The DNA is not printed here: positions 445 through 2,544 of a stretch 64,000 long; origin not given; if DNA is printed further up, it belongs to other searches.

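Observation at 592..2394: Nuclease-helicase fusion (PD-(D/E)xK plus UvrD-type SF1) as a candidate single-gene defence module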

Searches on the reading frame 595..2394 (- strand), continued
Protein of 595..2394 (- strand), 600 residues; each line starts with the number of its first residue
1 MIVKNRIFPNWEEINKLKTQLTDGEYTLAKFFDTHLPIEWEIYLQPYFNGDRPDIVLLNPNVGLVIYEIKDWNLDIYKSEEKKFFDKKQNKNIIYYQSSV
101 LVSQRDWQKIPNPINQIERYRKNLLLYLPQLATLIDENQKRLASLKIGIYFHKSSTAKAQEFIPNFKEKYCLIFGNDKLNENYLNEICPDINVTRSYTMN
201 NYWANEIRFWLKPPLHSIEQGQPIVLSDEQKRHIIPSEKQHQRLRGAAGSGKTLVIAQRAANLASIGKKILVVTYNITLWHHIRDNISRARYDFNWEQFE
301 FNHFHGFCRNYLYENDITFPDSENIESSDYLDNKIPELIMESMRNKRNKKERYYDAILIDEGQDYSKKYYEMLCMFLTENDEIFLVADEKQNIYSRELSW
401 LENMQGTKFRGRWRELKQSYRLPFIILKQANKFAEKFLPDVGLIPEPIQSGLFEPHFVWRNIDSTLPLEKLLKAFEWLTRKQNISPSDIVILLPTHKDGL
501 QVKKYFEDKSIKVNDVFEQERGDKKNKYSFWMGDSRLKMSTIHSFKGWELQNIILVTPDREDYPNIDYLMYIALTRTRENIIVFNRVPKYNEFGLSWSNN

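Call 34: search_protein_families(library=padloc, proteins=[L086:6953-7687:+, L086:7687-9966:+, L086:11860-12672:+, L002:9017-9976:+, L002:11904-14144:+, L002:14673-16946:+, L014:7501-8973:+, L062:12801-14504:-, L020:11745-13835:-, L033:17593-20796:-], max_evalue=0.00001)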
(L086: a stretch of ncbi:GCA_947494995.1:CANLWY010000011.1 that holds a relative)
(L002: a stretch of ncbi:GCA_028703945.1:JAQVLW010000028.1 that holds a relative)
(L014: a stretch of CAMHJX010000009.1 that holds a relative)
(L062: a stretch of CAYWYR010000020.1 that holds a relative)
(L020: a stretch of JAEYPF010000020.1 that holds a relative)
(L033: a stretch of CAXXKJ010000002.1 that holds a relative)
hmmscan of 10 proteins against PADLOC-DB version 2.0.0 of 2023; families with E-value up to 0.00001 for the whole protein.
L086:6953-7687:+ (245 aa): 0 families

L086:7687-9966:+ (760 aa): 25 families
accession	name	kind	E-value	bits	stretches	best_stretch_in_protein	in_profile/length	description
PDLC00190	HamB1|HamB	-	3.7e-58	195.7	1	47-559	91-614/866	DEAD-box helicase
PDLC00176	HamB1|HamB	-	2.5e-55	186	1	45-556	82-597/845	DEAD-box helicase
PDLC00186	HamB1|HamB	-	1.3e-50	170.3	2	90-246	146-312/864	DEAD-box helicase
PDLC00185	HamB1|HamB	-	2.9e-50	169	2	85-248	137-302/871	DEAD-box helicase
PDLC00187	HamB1|HamB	-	4.9e-44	148.8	2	89-245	140-300/851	DEAD-box helicase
PDLC00200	HamB2|HamB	-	1.1e-42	144.1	2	92-246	148-312/865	DEAD-box helicase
PDLC00199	HamB2|HamB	-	3.1e-36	122.8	2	89-246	134-300/841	DEAD-box helicase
PDLC00177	HamB1|HamB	-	3.2e-33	112.9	2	90-244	139-302/841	DEAD-box helicase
PDLC00188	HamB1|HamB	-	2.1e-31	106.9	2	313-482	508-672/1037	DEAD-box helicase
PDLC00184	HamB1|HamB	-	3.1e-31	106.3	1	88-576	113-584/738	DEAD-box helicase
PDLC00180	HamB1|HamB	-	2.2e-30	103.8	2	30-246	40-250/709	DEAD-box helicase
PDLC00178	HamB1|HamB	-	2.8e-28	96.4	2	110-243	266-414/830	DEAD-box helicase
PDLC00194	HamB1|HamB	-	6.9e-28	95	2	368-468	552-653/995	DEAD-box helicase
PDLC00181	HamB1|HamB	-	7.8e-28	94.9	1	88-470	137-515/836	DEAD-box helicase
PDLC00201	HamB2|HamB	-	7.5e-26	88.7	2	367-581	345-558/721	DEAD-box helicase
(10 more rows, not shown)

L086:11860-12672:+ (271 aa): 0 families

L002:9017-9976:+ (320 aa): 3 families
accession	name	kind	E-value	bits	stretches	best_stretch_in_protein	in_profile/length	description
PDLC01652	WYL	-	1.6e-18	65.6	1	141-317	19-160/162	"CAS-I,CAS-II,CAS-III,CAS-IV,CAS-V,CAS-VI; associated_signaling"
PDLC01457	WYL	-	4.4e-09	34.3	1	6-306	2-228/229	"CAS-I,CAS-II,CAS-III,CAS-IV,CAS-V,CAS-VI; associated_signaling"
PDLC01766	Cas3c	-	4.5e-06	23.1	1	152-316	147-310/1009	-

L002:11904-14144:+ (747 aa): 2 families
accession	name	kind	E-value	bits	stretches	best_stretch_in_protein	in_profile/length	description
PDLC04783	PDC-M72A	-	2.2e-32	110.8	2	261-356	245-340/392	-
PDLC02908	Ankyrin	-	6.3e-09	32.6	0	271-356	733-813/880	-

L002:14673-16946:+ (758 aa): 0 families

L014:7501-8973:+ (491 aa): 60 families (the best 25 are shown)
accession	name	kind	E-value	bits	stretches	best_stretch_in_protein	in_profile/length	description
PDLC02959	RT-Protease_XI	-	3.7e-109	364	1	150-453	30-325/510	single gene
PDLC02960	RT-Protease_XI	-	6.2e-108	359.9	1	150-453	29-322/506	single gene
PDLC02962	RT-TIR_XII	-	1.8e-100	335.1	1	151-451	37-333/478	single gene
PDLC02961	RT-TIR_XII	-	5.3e-100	333.6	1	150-453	38-334/475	single gene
PDLC02965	RT-Toprim_I-C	-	1.6e-92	309.1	1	150-452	21-313/529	single gene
PDLC02968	RT-Toprim_I-C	-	3.2e-92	308.1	1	151-451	22-312/529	single gene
PDLC02956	RT_XIII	-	1.4e-80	269.6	1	151-449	140-426/469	-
PDLC02967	RT-Toprim_I-C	-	6.9e-76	254.2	1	150-385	30-268/549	single gene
PDLC02966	RT-Toprim_I-C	-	9.6e-76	253.5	1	151-445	40-331/568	single gene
PDLC02963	RT-Toprim_I-C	-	4.1e-75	251.4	1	152-439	36-320/552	single gene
PDLC02964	RT-Toprim_I-C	-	5.7e-74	247.8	1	151-385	31-269/554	single gene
PDLC02946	RT_III-A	-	4.5e-71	237.7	1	148-440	54-321/330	-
PDLC02941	RT_II-A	-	7.6e-66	220.4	1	148-448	33-298/309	-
PDLC02943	RT_III-A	-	1.4e-65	219.4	1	153-436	47-306/322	-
PDLC02949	RT_other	-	2.1e-63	213.2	1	45-393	85-431/481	-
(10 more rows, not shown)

L062:12801-14504:- (568 aa): 22 families
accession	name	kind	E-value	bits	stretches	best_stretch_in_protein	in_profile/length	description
PDLC03878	NsnB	-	4.2e-21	74.1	2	486-559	270-342/345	-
PDLC02979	AriA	-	2.2e-17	61.9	2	2-211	5-225/373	-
PDLC04707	PDC-M55A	-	2.7e-14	51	1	485-540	337-391/421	-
PDLC04148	HEC-03B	-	9.3e-12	42.7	1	486-540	373-426/458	-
PDLC02980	AriA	-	1.2e-10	39.8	1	25-223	1-220/304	-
PDLC02335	AbiLi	-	1.1e-08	32.6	1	3-448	53-221/326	AbiLi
PDLC00272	PtuA1|PtuA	-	1.4e-08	32.1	0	2-95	3-93/444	AAA ATPase domain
PDLC00067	GajA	-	1.6e-08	31.5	1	2-146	2-141/604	AAA ATPase domain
PDLC00278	PtuA1|PtuA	-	5.3e-08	30.6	1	2-51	5-51/436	AAA ATPase domain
PDLC00090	GajA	-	5.6e-08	29.9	1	2-44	5-45/659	AAA ATPase domain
PDLC02358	Old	-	6.2e-08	29.9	1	2-53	6-53/578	Old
PDLC00091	GajA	-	1.6e-07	28.5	0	2-85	5-87/627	AAA ATPase domain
PDLC04135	mad3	-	2.6e-07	28.5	1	2-131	4-106/374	mads_3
PDLC04393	PDC-M07A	-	1.2e-06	25.8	1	2-92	4-92/435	-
PDLC04176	HEC-01A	-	1.3e-06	26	0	21-169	21-161/371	-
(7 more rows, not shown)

L020:11745-13835:- (697 aa): 46 families (the best 25 are shown)
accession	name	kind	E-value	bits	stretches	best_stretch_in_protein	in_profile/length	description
PDLC02503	BrxHI|BrxHII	-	1.6e-154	513.9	1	2-680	21-687/698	BrxHI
PDLC03960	SngC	-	2.4e-123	411.4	1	2-661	21-697/720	-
PDLC02501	BrxHI|BrxHII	-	1.7e-96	322.2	1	2-590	20-608/925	BrxHI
PDLC02897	DpdJ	-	9.5e-42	140.9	2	224-421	354-550/1570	DpdJ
PDLC00036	DruE3|DruE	-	9.9e-23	77.2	2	19-179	107-287/2023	SNF2 family N-terminal domain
PDLC00037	DruE3|DruE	-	1.2e-21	74.2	2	261-323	1040-1102/2055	SNF2 family N-terminal domain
PDLC00192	HamB1|HamB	-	1.1e-20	70.9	1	8-199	271-456/1104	DEAD-box helicase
PDLC03928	PsyrT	-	2.8e-20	70.2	2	224-369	240-385/689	-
PDLC00035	DruE3|DruE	-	4.8e-19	65.6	2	18-143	117-264/1460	SNF2 family N-terminal domain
PDLC02864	DpdF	-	3.4e-18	63.7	1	3-332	20-339/610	DpdF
PDLC00194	HamB1|HamB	-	7.7e-18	61.8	1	27-241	252-448/995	DEAD-box helicase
PDLC01252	Cas3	-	1.7e-17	61.9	1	23-336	2-304/324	CAS-I; effector_G3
PDLC00186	HamB1|HamB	-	3.5e-17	59.7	1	3-201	144-331/864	DEAD-box helicase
PDLC00200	HamB2|HamB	-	1.2e-14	51.3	1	16-200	157-330/865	DEAD-box helicase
PDLC02896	DpdJ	-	3.5e-14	49.5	1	280-324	583-627/1487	DpdJ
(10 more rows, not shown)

L033:17593-20796:- (1068 aa): 30 families (the best 25 are shown)
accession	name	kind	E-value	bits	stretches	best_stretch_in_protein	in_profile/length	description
PDLC01075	C3a139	-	1.1e-47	161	1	82-981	54-848/948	HKD+Snf2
PDLC02621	DrmD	-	1.1e-36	124.5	1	566-897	383-675/1040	DrmD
PDLC02193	PLD_Helicase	-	4.2e-30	102.6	1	671-833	632-796/905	-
PDLC02619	DrmD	-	1.2e-26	91.2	1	658-833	344-532/872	DrmD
PDLC00659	HmaA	-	5.6e-24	82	1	572-833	362-609/1176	SNF2 helicase / DEAD-box helicase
PDLC02623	DrmD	-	1.7e-23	80.4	1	697-833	501-622/1040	DrmD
PDLC02500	BrxHI|BrxHII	-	1.1e-21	75.2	1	662-843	413-582/933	BrxHI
PDLC02840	DpdE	-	1.2e-21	74.8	2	710-833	546-653/1091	DpdE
PDLC02843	DpdE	-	3.6e-21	72.8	2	704-834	547-663/1091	DpdE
PDLC02707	PbeA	-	6.6e-21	72.5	2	44-339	24-328/672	PbeA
PDLC04556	PDC-M27C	-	6.3e-17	59.2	0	361-429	193-257/892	-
PDLC02572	DrmA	-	2e-16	57.2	1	566-840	380-627/1043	DrmA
PDLC02853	DpdE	-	3.2e-15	53.2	1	703-834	465-598/985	DpdE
PDLC02632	DrmD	-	7.2e-15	52.5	1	675-836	478-626/662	DrmD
PDLC02504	BrxHI|BrxHII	-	3.3e-14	49.8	1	658-834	426-581/971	BrxHII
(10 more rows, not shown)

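Call 54: search_dna_similar(query=window:595-2394:-, collection=plasmids, mode=protein, max_rows=25)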
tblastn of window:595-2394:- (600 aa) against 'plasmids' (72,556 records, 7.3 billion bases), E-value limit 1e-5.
Records with a match: 188; places in all: 193; records where one place covers at least 80% of the query: 39.
Best place of each record, by identity: <60% 188.
By first word of the organism name: Ralstonia 112; Escherichia 9; Vibrio 6; Acinetobacter 5; Nostoc 5; Bacillus 4; Sphingomonas 3; Haloarcula 3; Rhizobium 3; Klebsiella 2; and 30 more.
By predicted mobility (MOB-suite, as given by PLSDB): mobilizable 106; non-mobilizable 54; conjugative 28.
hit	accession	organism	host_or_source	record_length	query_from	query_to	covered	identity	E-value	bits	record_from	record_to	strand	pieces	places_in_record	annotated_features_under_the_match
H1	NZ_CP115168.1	Deinococcus aquaticus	Freshwater stream system, activated ...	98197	3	593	99%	34.3%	2e-99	339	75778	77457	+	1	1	NERD domain-containing protein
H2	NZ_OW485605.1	Rhodovastum atsumiense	-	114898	7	599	99%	32.9%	2e-91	316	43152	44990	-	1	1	UvrD-helicase domain-containing protein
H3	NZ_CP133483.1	Acuticoccus sp. MNP-M23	Grean algae,grean algae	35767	1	599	100%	32.2%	2e-78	278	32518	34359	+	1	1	AAA family ATPase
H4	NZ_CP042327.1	Euhalothece natronophila Z-M001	cell culture,soda lake Magadi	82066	7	597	99%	32.4%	1e-87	305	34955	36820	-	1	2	UvrD-helicase domain-containing protein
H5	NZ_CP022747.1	Sphingobium xenophagum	cell culture,electronic ...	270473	4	599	99%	31.7%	3e-83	292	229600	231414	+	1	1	NERD domain-containing protein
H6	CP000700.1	Rhizorhabdus wittichii RW1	-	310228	4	599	99%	31.6%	6e-83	291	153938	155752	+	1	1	conserved hypothetical protein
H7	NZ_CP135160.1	Acinetobacter pittii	Homo sapiens,sputum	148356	7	597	99%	31.7%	3e-78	278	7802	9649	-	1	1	NERD domain-containing protein/DEAD/DEAH box helicase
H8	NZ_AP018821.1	Sphingomonas bisphenolicum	-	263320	4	599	99%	31.3%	9e-81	285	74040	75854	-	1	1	NERD domain-containing protein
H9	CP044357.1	Acinetobacter baumannii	Homo sapiens,oral cavity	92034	15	597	97%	31.8%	7e-78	276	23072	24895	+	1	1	DNA helicase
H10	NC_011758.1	Methylorubrum extorquens CM4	-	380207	7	600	98%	30.7%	1e-68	287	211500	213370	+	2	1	hypothetical protein | nuclease-related domain-containing protein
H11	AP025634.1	Annamia dubia NIES-4383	-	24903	7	594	98%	30.4%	3e-56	213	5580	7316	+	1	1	hypothetical protein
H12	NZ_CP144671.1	Sphingomonas sp. gentR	other,gentamicin working solution ...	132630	7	600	99%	30.1%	2e-79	281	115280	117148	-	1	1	NERD domain-containing protein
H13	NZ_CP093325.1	Bacillus sp. N5-665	whole organism,peat soil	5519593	2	585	97%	30.4%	4e-59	256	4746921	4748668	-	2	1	none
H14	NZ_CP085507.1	Bacillus cereus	soil sample,soil from tomato plant roots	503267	25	579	93%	29.8%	7e-60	223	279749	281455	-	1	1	nuclease-related domain-containing protein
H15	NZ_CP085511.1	Bacillus cereus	soil sample,soil from tomato plant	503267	25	579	93%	29.8%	7e-60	223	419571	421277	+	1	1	nuclease-related domain-containing protein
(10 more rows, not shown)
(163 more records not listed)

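Call 55: search_dna_similar(query=window:595-2394:-, collection=phages, mode=protein, max_rows=15)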
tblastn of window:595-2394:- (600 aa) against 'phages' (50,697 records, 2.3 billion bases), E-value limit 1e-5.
Records with a match: 3; places in all: 3; records where one place covers at least 80% of the query: 0.
Best place of each record, by identity: <60% 3.
By first word of the organism name: Bacteriophage 2; Klebsiella 1.
By host as written in the record: - 2; Klebsiella pneumoniae 1.
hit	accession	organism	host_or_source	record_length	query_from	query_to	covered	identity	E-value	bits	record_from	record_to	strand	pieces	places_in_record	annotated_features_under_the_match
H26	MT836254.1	Bacteriophage sp.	human fecal samples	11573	116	585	78%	28.9%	2e-36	152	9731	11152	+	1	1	record has no annotation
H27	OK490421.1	Klebsiella phage Kp4866-6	Klebsiella pneumoniae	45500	244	498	43%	22.9%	7e-7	59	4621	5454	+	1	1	record has no annotation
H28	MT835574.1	Bacteriophage sp.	human fecal samples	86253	226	397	29%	26.9%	2e-7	61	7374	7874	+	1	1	record has no annotation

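Call 59: search_protein_families(library=padloc, alignment_id=A3, max_evalue=1e-10)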
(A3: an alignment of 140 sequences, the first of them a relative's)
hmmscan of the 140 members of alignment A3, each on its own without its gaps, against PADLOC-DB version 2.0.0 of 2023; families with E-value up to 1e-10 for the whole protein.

A. member 1, L032:4000-4326:+ (109 aa): 0 families

B. families by the number of members that match (of 140 scanned): 243 families (the first 25 are shown)
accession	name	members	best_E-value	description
PDLC02962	RT-TIR_XII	2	1.7e-89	single gene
PDLC01995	RtcR_PspF2--CARF_AAA_HTH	2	3.8e-82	-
PDLC01994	RtcR_PspF1--CARF_AAA_HTH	2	7.3e-66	-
PDLC04657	PDC-M45B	2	3.1e-54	-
PDLC01993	RtcR--CARF_AAA_HTH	2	4.2e-54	-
PDLC03878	NsnB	2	7.6e-49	-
PDLC03237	MTase_II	2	1.4e-35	Type II methyltransferase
PDLC04148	HEC-03B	2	4.5e-29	-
PDLC04707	PDC-M55A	2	2.6e-25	-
PDLC02979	AriA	2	2.6e-24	-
PDLC01652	WYL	2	2.8e-24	"CAS-I,CAS-II,CAS-III,CAS-IV,CAS-V,CAS-VI; associated_signaling"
PDLC04134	mad2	2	5.7e-17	mads_2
PDLC04505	PDC-M19A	2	1.1e-14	-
PDLC02503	BrxHI|BrxHII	1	1.6e-154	BrxHI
PDLC04965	PDC-S23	1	1e-140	-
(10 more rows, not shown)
